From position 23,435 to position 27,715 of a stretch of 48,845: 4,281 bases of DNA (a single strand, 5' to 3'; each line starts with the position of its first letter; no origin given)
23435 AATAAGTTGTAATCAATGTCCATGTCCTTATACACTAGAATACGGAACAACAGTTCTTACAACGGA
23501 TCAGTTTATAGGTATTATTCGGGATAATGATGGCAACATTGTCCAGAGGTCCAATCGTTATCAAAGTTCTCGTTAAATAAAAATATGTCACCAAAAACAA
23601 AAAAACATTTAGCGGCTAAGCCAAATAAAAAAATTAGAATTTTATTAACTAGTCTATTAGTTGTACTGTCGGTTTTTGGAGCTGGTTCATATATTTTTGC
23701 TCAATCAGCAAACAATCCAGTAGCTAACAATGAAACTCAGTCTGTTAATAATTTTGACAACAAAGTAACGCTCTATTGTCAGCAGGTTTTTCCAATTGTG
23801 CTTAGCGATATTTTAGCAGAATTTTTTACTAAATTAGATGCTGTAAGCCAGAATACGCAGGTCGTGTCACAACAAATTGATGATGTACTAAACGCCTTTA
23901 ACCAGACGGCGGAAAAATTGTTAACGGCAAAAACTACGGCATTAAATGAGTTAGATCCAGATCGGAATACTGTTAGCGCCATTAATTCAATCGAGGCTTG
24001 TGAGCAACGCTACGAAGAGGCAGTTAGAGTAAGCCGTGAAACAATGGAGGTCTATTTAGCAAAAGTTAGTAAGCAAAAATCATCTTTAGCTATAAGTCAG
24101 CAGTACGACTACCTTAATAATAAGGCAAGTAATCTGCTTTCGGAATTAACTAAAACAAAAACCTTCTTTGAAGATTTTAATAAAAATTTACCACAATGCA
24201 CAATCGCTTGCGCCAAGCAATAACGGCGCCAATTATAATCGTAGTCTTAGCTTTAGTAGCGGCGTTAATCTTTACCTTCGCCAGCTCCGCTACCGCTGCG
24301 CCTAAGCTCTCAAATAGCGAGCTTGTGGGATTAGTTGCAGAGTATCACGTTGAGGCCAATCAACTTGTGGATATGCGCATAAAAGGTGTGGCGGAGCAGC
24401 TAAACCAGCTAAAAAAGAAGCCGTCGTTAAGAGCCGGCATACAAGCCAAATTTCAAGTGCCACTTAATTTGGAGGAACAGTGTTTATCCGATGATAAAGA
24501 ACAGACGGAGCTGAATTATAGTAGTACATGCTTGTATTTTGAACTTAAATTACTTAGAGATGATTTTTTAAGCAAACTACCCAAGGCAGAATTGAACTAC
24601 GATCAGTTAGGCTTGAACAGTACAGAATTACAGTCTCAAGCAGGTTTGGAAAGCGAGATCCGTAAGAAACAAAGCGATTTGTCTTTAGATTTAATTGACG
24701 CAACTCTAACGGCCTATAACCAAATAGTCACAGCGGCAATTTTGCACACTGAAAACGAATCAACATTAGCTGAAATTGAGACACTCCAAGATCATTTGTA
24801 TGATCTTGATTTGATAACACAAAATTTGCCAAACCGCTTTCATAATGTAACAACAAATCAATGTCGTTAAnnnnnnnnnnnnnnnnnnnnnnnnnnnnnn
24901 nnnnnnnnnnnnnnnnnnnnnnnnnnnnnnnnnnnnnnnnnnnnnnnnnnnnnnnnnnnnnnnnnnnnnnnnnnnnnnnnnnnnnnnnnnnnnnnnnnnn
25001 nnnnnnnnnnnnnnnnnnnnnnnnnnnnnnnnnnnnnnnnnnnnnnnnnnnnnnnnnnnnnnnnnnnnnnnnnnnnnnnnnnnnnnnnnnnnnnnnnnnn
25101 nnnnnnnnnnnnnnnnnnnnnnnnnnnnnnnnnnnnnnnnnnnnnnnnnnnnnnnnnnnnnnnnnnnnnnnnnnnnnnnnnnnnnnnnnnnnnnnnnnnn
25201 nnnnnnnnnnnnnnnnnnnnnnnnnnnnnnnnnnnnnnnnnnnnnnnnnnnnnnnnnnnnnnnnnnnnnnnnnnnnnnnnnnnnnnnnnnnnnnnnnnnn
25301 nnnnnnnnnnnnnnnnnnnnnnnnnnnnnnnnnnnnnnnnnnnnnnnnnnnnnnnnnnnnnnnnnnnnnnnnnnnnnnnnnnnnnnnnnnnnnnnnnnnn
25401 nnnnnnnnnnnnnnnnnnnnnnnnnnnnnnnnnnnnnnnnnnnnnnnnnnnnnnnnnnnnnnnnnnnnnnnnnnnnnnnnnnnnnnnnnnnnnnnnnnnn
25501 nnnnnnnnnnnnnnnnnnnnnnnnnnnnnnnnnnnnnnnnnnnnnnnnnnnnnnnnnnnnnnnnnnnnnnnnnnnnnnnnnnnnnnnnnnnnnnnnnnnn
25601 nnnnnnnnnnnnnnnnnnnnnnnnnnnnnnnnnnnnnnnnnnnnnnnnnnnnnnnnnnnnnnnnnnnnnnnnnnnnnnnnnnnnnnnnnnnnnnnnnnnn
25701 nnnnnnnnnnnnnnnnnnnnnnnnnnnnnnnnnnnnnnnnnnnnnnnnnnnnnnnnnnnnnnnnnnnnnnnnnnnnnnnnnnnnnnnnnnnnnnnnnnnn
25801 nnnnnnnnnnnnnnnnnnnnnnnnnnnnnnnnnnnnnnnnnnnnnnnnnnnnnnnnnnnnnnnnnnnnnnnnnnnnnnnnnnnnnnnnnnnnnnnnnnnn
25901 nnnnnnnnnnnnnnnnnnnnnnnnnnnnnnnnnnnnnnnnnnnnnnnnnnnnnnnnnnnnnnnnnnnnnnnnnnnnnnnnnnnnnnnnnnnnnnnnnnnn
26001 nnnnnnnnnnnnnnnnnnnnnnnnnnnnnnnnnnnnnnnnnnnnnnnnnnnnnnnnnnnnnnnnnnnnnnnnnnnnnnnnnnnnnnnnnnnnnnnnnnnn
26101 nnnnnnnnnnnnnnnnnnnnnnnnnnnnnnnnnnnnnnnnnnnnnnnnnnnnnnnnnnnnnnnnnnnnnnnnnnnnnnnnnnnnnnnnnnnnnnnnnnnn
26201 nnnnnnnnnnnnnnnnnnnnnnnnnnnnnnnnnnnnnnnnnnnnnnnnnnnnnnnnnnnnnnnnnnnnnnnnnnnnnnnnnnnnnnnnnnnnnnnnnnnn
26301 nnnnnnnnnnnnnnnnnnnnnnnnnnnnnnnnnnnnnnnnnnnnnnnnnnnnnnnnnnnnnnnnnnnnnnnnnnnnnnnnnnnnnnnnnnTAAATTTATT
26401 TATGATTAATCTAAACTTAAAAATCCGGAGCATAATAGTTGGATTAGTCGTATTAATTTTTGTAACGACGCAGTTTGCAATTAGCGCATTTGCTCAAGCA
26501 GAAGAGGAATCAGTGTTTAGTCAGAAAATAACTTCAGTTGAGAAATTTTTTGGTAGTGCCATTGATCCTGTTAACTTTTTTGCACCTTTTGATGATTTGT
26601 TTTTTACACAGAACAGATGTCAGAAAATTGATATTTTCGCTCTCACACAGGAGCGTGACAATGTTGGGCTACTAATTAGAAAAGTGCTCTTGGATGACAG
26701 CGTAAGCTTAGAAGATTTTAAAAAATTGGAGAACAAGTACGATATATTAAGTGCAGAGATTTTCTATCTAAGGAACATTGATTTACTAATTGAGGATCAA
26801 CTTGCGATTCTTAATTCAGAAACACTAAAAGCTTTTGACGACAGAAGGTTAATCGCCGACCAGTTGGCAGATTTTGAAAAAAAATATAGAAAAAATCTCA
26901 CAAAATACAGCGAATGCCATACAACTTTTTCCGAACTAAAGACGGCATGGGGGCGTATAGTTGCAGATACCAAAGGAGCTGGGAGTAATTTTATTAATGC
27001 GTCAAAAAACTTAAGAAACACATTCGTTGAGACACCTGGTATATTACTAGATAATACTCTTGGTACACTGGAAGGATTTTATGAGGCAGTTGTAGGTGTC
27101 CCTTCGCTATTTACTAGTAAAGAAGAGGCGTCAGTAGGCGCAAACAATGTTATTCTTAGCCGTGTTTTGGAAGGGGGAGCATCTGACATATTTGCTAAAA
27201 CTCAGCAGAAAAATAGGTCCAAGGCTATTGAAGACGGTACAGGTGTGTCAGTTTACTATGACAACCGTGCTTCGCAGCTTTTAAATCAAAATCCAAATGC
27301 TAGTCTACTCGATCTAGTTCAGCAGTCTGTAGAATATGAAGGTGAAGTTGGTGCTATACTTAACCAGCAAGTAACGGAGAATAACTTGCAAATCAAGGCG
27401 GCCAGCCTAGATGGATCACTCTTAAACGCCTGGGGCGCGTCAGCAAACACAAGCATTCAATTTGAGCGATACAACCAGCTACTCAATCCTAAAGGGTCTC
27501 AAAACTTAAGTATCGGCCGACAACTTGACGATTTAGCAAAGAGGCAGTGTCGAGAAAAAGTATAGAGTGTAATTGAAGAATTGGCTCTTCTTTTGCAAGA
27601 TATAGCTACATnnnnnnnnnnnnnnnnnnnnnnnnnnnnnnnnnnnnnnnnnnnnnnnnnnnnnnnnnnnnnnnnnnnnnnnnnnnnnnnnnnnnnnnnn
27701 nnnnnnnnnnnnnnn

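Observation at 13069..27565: Giant SLH-anchored mosaic protein plus four coupled secreted partners, next to the pilus genes: candidate uncharacterised cell-surface apparatus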

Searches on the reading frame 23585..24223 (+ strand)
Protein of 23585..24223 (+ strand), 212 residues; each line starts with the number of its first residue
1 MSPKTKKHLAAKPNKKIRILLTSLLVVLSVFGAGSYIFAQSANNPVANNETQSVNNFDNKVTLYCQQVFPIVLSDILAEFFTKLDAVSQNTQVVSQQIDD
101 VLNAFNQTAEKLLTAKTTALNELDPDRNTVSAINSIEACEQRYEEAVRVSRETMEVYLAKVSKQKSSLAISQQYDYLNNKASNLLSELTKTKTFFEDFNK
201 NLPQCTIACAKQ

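Call 5: search_protein_families(library=pfam, proteins=[window:23585-24223:+], max_evalue=0.1)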
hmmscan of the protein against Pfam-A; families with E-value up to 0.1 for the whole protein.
window:23585-24223:+ (212 aa): 6 families
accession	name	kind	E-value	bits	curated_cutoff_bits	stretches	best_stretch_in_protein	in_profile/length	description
PF20652.3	Sec8_C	-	0.0016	18.3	25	1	50-140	66-169/260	Exocyst complex component Sec8 C-terminal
PF16454.10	PI3K_P85_iSH2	-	0.034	14.2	31.5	0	78-119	13-53/161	Phosphatidylinositol 3-kinase regulatory subunit P85 inter-SH2 domain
PF02194.20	PXA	-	0.043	14.5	27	1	67-194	31-143/181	PXA domain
PF12921.12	ATP13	-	0.045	14.1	26.7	1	88-159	14-85/114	Mitochondrial ATPase expression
PF16535.10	T3SSipB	-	0.048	14.4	31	1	77-183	45-153/155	Type III cell invasion protein SipB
PF25034.1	Spectrin_SYNE1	-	0.051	13.6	35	0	141-197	40-96/188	Nesprin-1, spectrin repeats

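Call 17: search_protein_families(library=ncbifam, proteins=[window:23585-24220:+], max_evalue=0.1)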
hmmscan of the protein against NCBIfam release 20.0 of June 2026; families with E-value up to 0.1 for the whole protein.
window:23585-24220:+ (212 aa): 1 family
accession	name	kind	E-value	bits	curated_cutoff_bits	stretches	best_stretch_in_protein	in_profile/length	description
NF045685.1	GGPPSynCrtE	equivalog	0.0088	15.1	460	1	68-161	189-278/293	geranylgeranyl diphosphate synthase CrtE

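Call 45: search_solved_structures(query=A2, max_evalue=10)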
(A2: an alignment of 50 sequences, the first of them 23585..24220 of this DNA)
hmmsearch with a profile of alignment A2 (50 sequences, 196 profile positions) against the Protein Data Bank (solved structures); distinct sequences matched with E-value up to 10: 17.
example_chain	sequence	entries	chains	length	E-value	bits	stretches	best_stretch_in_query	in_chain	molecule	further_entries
5yfp_H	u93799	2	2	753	0.013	18.3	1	77-136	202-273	Exocyst complex component EXO84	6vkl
5cwh_A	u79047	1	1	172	0.023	17.5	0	56-99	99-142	Designed helical repeat protein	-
7x5d_A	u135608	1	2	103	0.28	14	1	53-109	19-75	Lamin-A/C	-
7muc_AF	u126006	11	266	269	0.3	13.9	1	132-186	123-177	DotF | IcmG (DotF)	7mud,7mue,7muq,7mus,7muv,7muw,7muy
3elg_A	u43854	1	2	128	0.58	13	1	54-93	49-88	uncharacterized periplasmic protein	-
8qox_B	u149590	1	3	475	0.7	12.7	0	150-186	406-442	Conserved membrane protein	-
3ceh_A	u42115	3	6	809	0.73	12.6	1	53-105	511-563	Glycogen phosphorylase, liver form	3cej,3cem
8ems_B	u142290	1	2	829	0.76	12.6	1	53-105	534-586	Glycogen phosphorylase, liver form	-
1xoi_A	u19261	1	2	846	0.78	12.5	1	53-105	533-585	Glycogen phosphorylase, liver form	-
1fa9_A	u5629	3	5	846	0.78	12.5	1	53-105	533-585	GLYCOGEN PHOSPHORYLASE, LIVER FORM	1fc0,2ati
1em6_A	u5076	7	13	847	0.78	12.5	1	53-105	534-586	LIVER GLYCOGEN PHOSPHORYLASE | Glycogen phosphorylase, liver form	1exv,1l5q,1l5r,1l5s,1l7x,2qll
3dd1_A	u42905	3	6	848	0.78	12.5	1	53-105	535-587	Glycogen phosphorylase, liver form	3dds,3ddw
2zb2_A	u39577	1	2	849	0.78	12.5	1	53-105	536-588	Glycogen phosphorylase, liver form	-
9pin_P2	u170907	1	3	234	1.1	12.1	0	64-101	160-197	HEAT repeat domain-containing protein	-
9osb_A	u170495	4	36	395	1.3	11.8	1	58-114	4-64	Major capsid protein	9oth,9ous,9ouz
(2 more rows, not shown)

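Call 97: search_protein_families(library=phrogs, proteins=[window:23585-24220:+], max_evalue=0.001)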
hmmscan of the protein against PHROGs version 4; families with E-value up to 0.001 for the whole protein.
window:23585-24220:+ (212 aa): 0 families

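Call 98: search_protein_families(library=padloc, proteins=[window:23585-24220:+], max_evalue=0.001)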
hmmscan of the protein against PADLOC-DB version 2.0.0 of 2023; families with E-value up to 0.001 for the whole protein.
window:23585-24220:+ (212 aa): 0 families

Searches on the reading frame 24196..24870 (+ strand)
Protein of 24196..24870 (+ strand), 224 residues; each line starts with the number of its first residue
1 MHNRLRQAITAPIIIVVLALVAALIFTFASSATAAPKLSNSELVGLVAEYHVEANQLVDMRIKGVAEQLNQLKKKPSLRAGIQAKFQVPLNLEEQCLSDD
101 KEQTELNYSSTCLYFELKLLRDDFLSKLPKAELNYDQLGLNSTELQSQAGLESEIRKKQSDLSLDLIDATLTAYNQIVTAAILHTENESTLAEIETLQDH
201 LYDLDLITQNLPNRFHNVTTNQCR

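Call 5: search_protein_families(library=pfam, proteins=[window:24196-24870:+], max_evalue=0.1)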
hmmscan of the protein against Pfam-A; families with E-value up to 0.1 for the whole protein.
window:24196-24870:+ (224 aa): 0 families

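Call 17: search_protein_families(library=ncbifam, proteins=[window:24196-24867:+], max_evalue=0.1)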
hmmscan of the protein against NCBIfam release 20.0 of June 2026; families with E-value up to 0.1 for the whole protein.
window:24196-24867:+ (224 aa): 0 families

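Call 46: search_solved_structures(query=A3, max_evalue=10)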
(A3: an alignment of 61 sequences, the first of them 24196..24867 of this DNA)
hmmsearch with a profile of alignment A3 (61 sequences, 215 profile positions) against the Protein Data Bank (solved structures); distinct sequences matched with E-value up to 10: 9.
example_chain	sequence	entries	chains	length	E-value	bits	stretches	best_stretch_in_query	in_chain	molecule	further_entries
28lk_A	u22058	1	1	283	0.0028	20.6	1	132-209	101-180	complement-inhibiting protein ChiB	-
8f3b_A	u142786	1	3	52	0.15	14.9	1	131-170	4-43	IQN22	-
6psa_A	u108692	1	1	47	0.15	14.9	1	131-169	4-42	IQN17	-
2r3c_A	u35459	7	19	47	0.16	14.8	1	131-169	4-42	gp41 N-peptide | IQN17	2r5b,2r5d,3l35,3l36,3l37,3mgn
1czq_A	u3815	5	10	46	0.17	14.8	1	131-169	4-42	FUSION PROTEIN BETWEEN THE HYDROPHOBIC POCKET OF HIV GP41 AND GCN4-PIQI | FUSION PROTEIN BETWEEN THE HYDROPHOBIC POCKET OF HIV GP41 AND GENERAL CONTROL PROTEIN 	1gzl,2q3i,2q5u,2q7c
8f3a_A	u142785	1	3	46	0.17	14.7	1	131-169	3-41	IQN17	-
8vwe_C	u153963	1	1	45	0.18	14.7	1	131-169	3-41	Transmembrane protein gp41 IQN17 peptide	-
5enz_A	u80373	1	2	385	0.18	14.7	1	116-177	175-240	UDP-GlcNAc 2-epimerase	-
1ygm_A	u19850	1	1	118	0.36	13.7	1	128-173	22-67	hypothetical protein BSU31320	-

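Call 97: search_protein_families(library=phrogs, proteins=[window:24196-24867:+], max_evalue=0.001)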
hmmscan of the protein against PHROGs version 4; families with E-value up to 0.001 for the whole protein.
window:24196-24867:+ (224 aa): 0 families

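Call 98: search_protein_families(library=padloc, proteins=[window:24196-24867:+], max_evalue=0.001)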
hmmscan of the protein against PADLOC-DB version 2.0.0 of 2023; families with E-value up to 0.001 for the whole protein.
window:24196-24867:+ (224 aa): 0 families

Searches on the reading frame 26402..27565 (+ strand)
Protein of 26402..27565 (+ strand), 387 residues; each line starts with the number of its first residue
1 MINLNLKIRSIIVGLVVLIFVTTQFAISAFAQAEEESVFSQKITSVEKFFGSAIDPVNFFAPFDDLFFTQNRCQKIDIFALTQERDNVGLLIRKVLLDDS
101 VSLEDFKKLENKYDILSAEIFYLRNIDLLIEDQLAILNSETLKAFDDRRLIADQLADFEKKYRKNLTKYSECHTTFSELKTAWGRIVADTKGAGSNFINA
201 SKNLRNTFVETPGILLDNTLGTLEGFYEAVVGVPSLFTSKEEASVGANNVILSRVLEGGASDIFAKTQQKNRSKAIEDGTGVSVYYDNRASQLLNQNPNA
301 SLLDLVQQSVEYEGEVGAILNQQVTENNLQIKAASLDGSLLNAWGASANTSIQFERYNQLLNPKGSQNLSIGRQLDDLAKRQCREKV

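Call 5: search_protein_families(library=pfam, proteins=[window:26402-27565:+], max_evalue=0.1)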
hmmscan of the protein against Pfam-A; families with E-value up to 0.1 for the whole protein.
window:26402-27565:+ (387 aa): 2 families
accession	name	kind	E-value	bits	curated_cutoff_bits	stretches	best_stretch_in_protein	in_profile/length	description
PF14854.11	LURAP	-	0.00028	21.2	25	1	105-139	13-47/118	Leucine rich adaptor protein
PF22189.2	RickCE_N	-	0.08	13.1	27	0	313-361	60-105/162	RickCE N-terminal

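Call 17: search_protein_families(library=ncbifam, proteins=[window:26402-27562:+], max_evalue=0.1)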
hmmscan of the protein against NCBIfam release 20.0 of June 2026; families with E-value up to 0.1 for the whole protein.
window:26402-27562:+ (387 aa): 0 families

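Call 47: search_solved_structures(query=A4, max_evalue=10)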
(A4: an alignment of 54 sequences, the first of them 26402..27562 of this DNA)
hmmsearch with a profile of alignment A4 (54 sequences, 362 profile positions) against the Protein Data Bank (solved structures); distinct sequences matched with E-value up to 10: 29.
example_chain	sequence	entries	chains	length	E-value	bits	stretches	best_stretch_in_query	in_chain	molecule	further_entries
2lse_A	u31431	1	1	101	0.093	15.5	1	263-336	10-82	Four Helix Bundle Protein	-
3jqh_A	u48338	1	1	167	0.1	15.4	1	203-316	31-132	C-type lectin domain family 4 member M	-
8gjg_A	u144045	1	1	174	0.11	15.3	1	196-247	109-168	gluc_A04_0005 Binder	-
2lf0_A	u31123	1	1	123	0.12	15.1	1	77-153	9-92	Uncharacterized protein yibL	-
5jdo_B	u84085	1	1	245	0.15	14.8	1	198-303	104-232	Haptoglobin-haemoglobin receptor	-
5jdo_A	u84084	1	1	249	0.15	14.8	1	198-303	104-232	Haptoglobin-haemoglobin receptor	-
7o92_A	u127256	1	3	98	0.17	14.6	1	196-258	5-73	hypothetical protein UY81_C0065G0003 residues 18-54 from Candidatus Giovannonibacteria bac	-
4e40_A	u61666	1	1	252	0.18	14.6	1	198-303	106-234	Putative uncharacterized protein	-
2wpr_A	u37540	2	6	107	0.22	14.2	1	198-277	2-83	TRIMERIC AUTOTRANSPORTER ADHESIN FRAGMENT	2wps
9nzg_A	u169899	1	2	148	0.57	12.9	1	206-278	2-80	De novo designed protein, EPIC Q51N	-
2lhr_A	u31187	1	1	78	0.61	12.8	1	288-345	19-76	Iron-regulated surface determinant protein H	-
7cbc_A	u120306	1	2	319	0.67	12.7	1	196-310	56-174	De novo designed switch protein caging a hemagglutinin binder (sCageHA267_1S)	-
9lle_O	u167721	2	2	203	0.72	12.6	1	188-245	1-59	De novo designed GPCR exoframe modulator targeting TM1/2/4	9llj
2le2_A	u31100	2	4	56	0.74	12.5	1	280-330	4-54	P56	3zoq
9iqs_B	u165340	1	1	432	0.86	12.3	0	194-236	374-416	Muscarinic acetylcholine receptor M4,Soluble cytochrome b562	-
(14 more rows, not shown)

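Call 97: search_protein_families(library=phrogs, proteins=[window:26402-27562:+], max_evalue=0.001)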
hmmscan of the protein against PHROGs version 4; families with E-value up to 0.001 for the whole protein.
window:26402-27562:+ (387 aa): 0 families

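Call 98: search_protein_families(library=padloc, proteins=[window:26402-27562:+], max_evalue=0.001)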
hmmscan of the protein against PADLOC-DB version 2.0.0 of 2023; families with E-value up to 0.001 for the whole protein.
window:26402-27562:+ (387 aa): 1 family
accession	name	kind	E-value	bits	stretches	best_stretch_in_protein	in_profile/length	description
PDLC03892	NsnC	-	1.3e-05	22.9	1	236-351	7-123/281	-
